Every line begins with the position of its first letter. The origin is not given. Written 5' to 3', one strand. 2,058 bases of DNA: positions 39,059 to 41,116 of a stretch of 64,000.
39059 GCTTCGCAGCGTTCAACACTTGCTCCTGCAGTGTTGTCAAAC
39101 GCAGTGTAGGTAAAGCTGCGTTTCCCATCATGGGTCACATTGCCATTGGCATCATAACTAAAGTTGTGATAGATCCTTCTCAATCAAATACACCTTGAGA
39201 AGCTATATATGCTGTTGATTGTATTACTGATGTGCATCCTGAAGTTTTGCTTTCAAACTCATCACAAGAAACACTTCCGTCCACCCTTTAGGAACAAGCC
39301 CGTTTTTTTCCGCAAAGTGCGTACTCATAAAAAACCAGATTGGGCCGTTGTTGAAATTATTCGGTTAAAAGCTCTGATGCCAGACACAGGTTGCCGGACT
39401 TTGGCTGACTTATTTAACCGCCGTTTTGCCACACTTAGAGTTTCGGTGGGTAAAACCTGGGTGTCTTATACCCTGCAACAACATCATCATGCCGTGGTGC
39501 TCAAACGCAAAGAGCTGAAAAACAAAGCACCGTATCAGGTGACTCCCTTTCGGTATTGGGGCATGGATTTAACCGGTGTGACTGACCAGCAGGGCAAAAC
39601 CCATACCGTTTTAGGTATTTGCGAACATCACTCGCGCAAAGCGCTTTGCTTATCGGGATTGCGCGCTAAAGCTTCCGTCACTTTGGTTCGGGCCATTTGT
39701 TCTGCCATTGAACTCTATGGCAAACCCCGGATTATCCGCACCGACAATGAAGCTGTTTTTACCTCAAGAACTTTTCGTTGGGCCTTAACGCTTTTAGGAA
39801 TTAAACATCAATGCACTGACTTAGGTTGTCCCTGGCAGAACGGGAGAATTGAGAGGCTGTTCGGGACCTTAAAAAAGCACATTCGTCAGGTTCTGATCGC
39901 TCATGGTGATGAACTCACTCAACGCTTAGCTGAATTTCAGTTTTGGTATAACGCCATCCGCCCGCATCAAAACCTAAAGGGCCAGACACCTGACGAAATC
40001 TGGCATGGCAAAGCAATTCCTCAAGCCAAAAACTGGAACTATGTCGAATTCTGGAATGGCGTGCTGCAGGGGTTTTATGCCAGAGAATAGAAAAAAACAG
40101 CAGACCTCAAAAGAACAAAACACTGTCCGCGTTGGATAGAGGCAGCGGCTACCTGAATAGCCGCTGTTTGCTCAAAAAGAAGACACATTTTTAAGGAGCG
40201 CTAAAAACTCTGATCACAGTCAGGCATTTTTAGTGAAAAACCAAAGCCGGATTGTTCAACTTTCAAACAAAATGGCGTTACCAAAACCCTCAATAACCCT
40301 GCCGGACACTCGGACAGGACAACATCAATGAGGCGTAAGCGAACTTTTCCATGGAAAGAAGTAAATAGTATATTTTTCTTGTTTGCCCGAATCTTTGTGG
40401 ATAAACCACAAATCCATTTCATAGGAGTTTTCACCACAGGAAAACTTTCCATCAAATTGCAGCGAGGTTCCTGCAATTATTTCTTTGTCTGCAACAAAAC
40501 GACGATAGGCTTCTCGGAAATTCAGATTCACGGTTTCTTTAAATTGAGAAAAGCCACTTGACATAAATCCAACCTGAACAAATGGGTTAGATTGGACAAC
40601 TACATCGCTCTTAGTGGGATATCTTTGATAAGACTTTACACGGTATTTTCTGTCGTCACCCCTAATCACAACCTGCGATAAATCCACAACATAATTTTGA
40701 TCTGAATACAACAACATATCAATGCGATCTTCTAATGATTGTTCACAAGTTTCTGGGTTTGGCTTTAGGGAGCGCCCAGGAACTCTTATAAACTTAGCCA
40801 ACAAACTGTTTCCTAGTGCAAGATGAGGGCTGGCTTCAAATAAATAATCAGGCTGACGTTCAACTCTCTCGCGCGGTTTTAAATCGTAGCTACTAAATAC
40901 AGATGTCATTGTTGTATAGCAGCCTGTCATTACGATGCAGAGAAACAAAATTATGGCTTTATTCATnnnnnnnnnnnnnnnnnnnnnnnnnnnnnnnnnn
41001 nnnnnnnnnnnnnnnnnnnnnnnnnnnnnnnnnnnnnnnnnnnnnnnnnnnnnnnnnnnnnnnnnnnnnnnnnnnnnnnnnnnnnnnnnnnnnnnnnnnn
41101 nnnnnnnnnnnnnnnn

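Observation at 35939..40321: DDE integrase with a highly conserved 193-bp 3' unit whose distal 109 bp marks the end of three successive cassette genes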

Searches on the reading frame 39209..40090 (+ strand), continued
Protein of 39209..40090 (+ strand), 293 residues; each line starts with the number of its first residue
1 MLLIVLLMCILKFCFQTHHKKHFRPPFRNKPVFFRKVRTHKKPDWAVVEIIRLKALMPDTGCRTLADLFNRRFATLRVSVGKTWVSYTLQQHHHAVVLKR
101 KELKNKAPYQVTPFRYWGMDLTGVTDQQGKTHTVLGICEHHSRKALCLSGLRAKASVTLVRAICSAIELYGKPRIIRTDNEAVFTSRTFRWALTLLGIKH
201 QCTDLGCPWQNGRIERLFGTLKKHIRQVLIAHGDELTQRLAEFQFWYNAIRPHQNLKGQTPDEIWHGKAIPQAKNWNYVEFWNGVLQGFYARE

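Call 66: search_solved_structures(query=window:39209-40090:+, max_evalue=0.01)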
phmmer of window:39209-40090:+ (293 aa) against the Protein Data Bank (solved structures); distinct sequences matched with E-value up to 0.01: 20.
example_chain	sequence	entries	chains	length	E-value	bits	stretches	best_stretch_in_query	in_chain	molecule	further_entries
6qbt_A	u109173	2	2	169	7.8e-07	31.6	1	144-271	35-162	HTLV-2 integrase catalytic core domain | integrase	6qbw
6qbv_A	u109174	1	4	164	1e-06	31.2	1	144-271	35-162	Integrase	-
1asu_A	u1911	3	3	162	4.3e-06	29.2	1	110-240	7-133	AVIAN SARCOMA VIRUS INTEGRASE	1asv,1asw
1c0m_A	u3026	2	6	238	5e-06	29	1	112-240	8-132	PROTEIN (INTEGRASE) | RSV INTEGRASE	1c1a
1a5v_A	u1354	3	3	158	6.7e-06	28.6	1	113-240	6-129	INTEGRASE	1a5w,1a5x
3o4n_A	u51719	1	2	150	6.7e-06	28.5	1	135-240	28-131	integrase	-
3o4q_A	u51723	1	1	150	7.1e-06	28.5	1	135-240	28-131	integrase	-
1vsd_A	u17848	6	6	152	7.3e-06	28.4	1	135-240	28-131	INTEGRASE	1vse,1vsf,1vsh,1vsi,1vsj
1vsm_A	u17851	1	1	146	7.3e-06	28.4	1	139-240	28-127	PROTEIN (INTEGRASE)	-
4fw2_A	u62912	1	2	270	8e-06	28.3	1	111-240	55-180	Integrase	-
1cxq_A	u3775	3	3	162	8.5e-06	28.2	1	135-240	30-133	AVIAN SARCOMA VIRUS INTEGRASE | PROTEIN (AVIAN SARCOMA VIRUS INTEGRASE)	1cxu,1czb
7jn3_A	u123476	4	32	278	8.7e-06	28.2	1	111-240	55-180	integrase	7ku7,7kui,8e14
1vsk_A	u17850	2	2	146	1.2e-05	27.7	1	155-240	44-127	INTEGRASE | PROTEIN (INTEGRASE)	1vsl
1cz9_A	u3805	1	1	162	1.5e-05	27.4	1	154-240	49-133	AVIAN SARCOMA VIRUS INTEGRASE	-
5ejk_A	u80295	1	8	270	2.7e-05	26.6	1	111-240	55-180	Gag-Pro-Pol polyprotein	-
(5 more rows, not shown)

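Call 68: get_annotated_region(hit=H1, flank=9000)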
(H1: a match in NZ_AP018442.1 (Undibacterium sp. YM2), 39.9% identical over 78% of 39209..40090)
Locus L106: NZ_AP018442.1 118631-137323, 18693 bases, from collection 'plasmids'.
description: Undibacterium sp. YM2 plasmid pUYM01, complete sequence
organism: Undibacterium sp. YM2 (NCBI taxid 2058625)
taxonomy: Bacteria; Pseudomonadota; Betaproteobacteria; Burkholderiales; Oxalobacteraceae; Undibacterium; Undibacterium sp. YM2
host: -; source: -; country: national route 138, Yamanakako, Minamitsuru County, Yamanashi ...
typing (MOB-suite, as given by PLSDB): non-mobilizable
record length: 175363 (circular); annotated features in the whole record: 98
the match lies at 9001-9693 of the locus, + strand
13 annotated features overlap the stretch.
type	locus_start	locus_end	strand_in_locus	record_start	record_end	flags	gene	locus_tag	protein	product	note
CDS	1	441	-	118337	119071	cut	-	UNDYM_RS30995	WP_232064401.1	flagellar basal body P-ring protein FlgI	GO:0071973 - bacterial-type flagellum-dependent cell motility [Evidence IEA]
CDS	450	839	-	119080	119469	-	-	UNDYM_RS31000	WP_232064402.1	flagellar basal body P-ring protein FlgI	GO:0071973 - bacterial-type flagellum-dependent cell motility [Evidence IEA]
CDS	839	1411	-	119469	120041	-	-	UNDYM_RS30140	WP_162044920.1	flagellar basal body L-ring protein FlgH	GO:0071973 - bacterial-type flagellum-dependent cell motility [Evidence IEA]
CDS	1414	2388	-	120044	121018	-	flgA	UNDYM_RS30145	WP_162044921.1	flagellar basal body P-ring formation chaperone FlgA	GO:0001539 - cilium or flagellum-dependent cell motility [Evidence IEA]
CDS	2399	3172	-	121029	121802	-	flgG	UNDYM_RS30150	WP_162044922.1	flagellar basal-body rod protein FlgG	GO:0071973 - bacterial-type flagellum-dependent cell motility [Evidence IEA]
CDS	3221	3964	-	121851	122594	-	-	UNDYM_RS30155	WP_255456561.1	flagellar hook-basal body protein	GO:0071973 - bacterial-type flagellum-dependent cell motility [Evidence IEA]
CDS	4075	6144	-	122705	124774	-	-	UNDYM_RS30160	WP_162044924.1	flagellar biosynthesis protein FlhA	GO:0044780 - bacterial-type flagellum assembly [Evidence IEA]; GO:0071978 - bacterial-type flagellum-dependent swarming ...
CDS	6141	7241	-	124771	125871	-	-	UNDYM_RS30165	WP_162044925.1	EscU/YscU/HrcU family type III secretion system export apparatus switch protein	-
CDS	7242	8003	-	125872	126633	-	-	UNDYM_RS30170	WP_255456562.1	flagellar biosynthetic protein FliR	-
CDS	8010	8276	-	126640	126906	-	fliQ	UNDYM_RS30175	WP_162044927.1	flagellar biosynthesis protein FliQ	GO:0001539 - cilium or flagellum-dependent cell motility [Evidence IEA]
CDS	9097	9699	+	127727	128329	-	-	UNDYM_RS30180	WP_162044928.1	integrase core domain-containing protein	GO:0015074 - DNA integration [Evidence IEA]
CDS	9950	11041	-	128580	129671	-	-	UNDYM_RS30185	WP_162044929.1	hypothetical protein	-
CDS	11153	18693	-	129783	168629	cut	-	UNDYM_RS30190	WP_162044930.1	tandem-95 repeat protein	-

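Call 83: search_protein_families(library=pfam, proteins=[L035:3381-4949:-, L042:6495-10805:-, L057:6591-10751:-, L065:3891-6425:-, L082:6946-7623:-, L086:6761-8575:-, L093:2178-3488:-, L100:2078-3565:-, L045:1958-3409:-, L061:6577-10743:-], max_evalue=0.001)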
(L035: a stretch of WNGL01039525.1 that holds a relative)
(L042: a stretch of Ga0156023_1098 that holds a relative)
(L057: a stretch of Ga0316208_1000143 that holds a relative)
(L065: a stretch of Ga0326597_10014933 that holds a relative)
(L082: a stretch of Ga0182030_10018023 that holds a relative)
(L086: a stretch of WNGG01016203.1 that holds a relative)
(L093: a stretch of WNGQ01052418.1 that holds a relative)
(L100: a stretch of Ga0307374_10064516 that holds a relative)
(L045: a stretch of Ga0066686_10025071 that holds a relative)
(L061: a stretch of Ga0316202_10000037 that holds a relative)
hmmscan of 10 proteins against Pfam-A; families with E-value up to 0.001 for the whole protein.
L035:3381-4949:- (523 aa): 2 families
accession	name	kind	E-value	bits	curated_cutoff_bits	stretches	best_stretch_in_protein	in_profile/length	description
PF05593.20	RHS_repeat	-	3.9e-06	27.5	22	0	125-161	1-38/38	RHS Repeat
PF08291.16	Peptidase_M15_3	-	0.00096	19.7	23.2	0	417-449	47-80/108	Peptidase M15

L042:6495-10805:- (1437 aa): 2 families
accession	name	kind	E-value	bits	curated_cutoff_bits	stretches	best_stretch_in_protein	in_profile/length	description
PF05593.20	RHS_repeat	-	1.7e-99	325.1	22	12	756-792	1-37/38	RHS Repeat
PF20148.4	DUF6531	-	1.6e-05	25.6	24.1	1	381-451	2-71/74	Domain of unknown function (DUF6531)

L057:6591-10751:- (1387 aa): 2 families
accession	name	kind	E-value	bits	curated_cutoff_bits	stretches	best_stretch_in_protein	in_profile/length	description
PF05593.20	RHS_repeat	-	1.6e-103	337.9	22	16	554-590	1-37/38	RHS Repeat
PF07076.17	DUF1344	-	0.0003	20.9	23.1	0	84-114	10-40/60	Protein of unknown function (DUF1344)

L065:3891-6425:- (845 aa): 8 families
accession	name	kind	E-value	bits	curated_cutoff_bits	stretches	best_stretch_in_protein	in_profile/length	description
PF17957.7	Big_7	-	4.8e-54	181.3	24.1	3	337-405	1-70/70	Bacterial Ig domain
PF07495.19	Y_Y_Y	-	2.4e-10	40.6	26.6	0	568-602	28-58/65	Y_Y_Y domain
PF24421.1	Ig_J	-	2.2e-06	28.1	29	0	469-517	55-103/104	Tip attachment protein J, Ig-like domain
PF22352.2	K319L-like_PKD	-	1.7e-05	25.2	27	1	445-515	12-84/84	K319L-like, PKD domain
PF19077.6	Big_13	-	0.00011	23.1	27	0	456-515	38-100/102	Bacterial Ig-like domain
PF13750.12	Big_3_3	-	0.00013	22.1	27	0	480-559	5-89/157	Bacterial Ig-like domain (group 3)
PF15418.12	DUF4625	-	0.00081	20.1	27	0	486-508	102-124/131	Domain of unknown function (DUF4625)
PF00028.23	Cadherin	-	0.00083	20.2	28.8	0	490-516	65-91/93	Cadherin domain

L082:6946-7623:- (226 aa): 0 families

L086:6761-8575:- (605 aa): 2 families
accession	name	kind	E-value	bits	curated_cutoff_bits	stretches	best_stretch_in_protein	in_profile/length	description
PF17957.7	Big_7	-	1.3e-19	71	24.1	1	299-367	1-70/70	Bacterial Ig domain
PF03527.20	RHS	-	2.1e-05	24.7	27.9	1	393-417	1-25/38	RHS protein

L093:2178-3488:- (437 aa): 1 family
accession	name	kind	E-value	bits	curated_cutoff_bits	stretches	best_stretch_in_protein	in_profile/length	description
PF05593.20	RHS_repeat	-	1.3e-05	25.9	22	0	29-65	1-38/38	RHS Repeat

L100:2078-3565:- (496 aa): 1 family
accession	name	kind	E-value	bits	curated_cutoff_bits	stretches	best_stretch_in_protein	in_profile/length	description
PF05593.20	RHS_repeat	-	1.4e-15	57.7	22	1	62-95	1-34/38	RHS Repeat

L045:1958-3409:- (484 aa): 0 families

L061:6577-10743:- (1389 aa): 1 family
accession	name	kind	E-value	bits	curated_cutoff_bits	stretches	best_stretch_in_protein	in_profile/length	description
PF13332.12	Fil_haemagg_2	-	1.7e-41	142.6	22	4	522-666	14-169/170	Hemagglutinin repeat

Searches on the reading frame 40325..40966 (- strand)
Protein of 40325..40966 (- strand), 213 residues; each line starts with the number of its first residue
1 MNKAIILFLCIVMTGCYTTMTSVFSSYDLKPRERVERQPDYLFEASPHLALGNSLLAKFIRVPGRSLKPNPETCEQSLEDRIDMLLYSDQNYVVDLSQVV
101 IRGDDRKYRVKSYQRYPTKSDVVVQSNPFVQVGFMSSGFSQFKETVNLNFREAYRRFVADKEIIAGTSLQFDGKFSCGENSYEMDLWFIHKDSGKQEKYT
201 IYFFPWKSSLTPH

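Call 4: search_protein_families(library=pfam, proteins=[window:40325-40966:-], max_evalue=0.01)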
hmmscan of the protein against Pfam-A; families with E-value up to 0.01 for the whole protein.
window:40325-40966:- (213 aa): 0 families

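Call 17: search_protein_families(library=ncbifam, proteins=[window:40325-40966:-], max_evalue=0.01)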
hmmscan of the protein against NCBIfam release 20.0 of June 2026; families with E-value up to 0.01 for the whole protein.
window:40325-40966:- (213 aa): 0 families

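Call 72: find_homologous_proteins(query=window:40325-40966:-, max_evalue=0.00001)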
Query window:40325-40966:- (213 aa): 12 proteins with E <= 0.00001 among 66 candidates.
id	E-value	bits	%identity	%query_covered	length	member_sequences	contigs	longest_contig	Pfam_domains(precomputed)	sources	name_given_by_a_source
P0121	6.7e-141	485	100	100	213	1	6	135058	-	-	-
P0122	3.3e-88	313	63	100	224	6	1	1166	-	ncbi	-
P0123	6.0e-85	302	61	100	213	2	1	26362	-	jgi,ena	jgi:hypothetical protein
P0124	6.1e-81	289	63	100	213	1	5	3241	-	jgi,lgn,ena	jgi:hypothetical protein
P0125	1.5e-76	275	54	100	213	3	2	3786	-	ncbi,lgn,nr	ncbi:MAG TPA: hypothetical protein DCM65_07900 [Acinetobacter junii]|nr:hypothetical protein [Acinet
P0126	2.7e-70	254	53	98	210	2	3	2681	-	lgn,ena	-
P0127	1.2e-57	213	45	93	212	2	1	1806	-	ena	-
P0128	1.1e-55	207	45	92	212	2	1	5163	-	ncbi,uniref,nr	ncbi:hypothetical protein EMM73_19540 [Rheinheimera sediminis]|uniref:hypothetical protein n=1 Tax=R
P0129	1.8e-48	183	44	100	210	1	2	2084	-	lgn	-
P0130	4.6e-48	182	43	100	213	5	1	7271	-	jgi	jgi:hypothetical protein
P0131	2.7e-47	179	43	100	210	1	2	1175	-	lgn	-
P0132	8.4e-44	168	41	100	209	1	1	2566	-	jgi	jgi:hypothetical protein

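Call 73: find_encoding_contigs(protein=P0123, flank=5000, max_places=3)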
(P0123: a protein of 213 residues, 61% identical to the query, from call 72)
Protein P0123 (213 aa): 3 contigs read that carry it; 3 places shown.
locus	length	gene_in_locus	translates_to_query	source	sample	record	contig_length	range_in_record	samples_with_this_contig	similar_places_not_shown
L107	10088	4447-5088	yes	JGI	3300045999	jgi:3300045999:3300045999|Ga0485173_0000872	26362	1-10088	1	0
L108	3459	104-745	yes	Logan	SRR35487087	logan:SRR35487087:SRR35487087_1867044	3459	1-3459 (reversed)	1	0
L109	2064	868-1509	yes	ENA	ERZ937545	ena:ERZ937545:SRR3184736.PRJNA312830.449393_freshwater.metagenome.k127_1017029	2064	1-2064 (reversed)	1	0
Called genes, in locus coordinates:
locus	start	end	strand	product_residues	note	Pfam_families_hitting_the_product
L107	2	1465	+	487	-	?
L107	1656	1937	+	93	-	-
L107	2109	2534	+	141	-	-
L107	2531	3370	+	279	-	PF09916:DUF2145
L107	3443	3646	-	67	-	-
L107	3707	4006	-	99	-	-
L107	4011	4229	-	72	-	-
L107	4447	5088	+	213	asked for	-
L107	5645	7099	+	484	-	PF14052:Caps_assemb_Wzi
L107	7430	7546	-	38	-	-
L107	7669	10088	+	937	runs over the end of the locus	PF07715:Plug, PF00593:TonB_dep_Rec_b-barrel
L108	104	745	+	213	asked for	-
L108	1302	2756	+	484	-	PF14052:Caps_assemb_Wzi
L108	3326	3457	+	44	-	?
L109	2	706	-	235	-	?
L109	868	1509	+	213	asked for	-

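Call 74: find_encoding_contigs(protein=P0130, flank=5000, max_places=3)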
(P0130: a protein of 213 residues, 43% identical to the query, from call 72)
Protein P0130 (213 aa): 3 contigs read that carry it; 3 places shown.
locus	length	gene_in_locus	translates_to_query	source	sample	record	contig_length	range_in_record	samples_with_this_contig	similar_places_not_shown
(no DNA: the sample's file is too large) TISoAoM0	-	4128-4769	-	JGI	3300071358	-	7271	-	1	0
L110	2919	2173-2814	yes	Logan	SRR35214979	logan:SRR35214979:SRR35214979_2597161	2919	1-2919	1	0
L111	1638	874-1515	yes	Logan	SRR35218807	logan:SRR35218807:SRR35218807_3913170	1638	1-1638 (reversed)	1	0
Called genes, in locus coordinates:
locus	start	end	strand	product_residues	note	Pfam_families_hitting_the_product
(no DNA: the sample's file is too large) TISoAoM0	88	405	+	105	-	PF00034:Cytochrom_C, PF13442:Cytochrome_CBB3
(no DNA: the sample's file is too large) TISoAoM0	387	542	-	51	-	PF00570:HRDC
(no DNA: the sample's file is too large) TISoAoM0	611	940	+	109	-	-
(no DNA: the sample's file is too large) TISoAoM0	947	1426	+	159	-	-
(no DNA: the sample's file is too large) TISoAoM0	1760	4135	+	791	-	PF25023:TEN_YD-shell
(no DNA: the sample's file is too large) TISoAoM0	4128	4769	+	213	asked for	-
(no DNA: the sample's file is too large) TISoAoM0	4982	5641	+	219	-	-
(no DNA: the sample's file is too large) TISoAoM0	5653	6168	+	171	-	-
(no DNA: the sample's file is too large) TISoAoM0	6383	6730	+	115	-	-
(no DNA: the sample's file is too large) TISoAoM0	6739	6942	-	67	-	-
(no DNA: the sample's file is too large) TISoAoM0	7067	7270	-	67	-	?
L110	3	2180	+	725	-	?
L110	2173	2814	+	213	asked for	-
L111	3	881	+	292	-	?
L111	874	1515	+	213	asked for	-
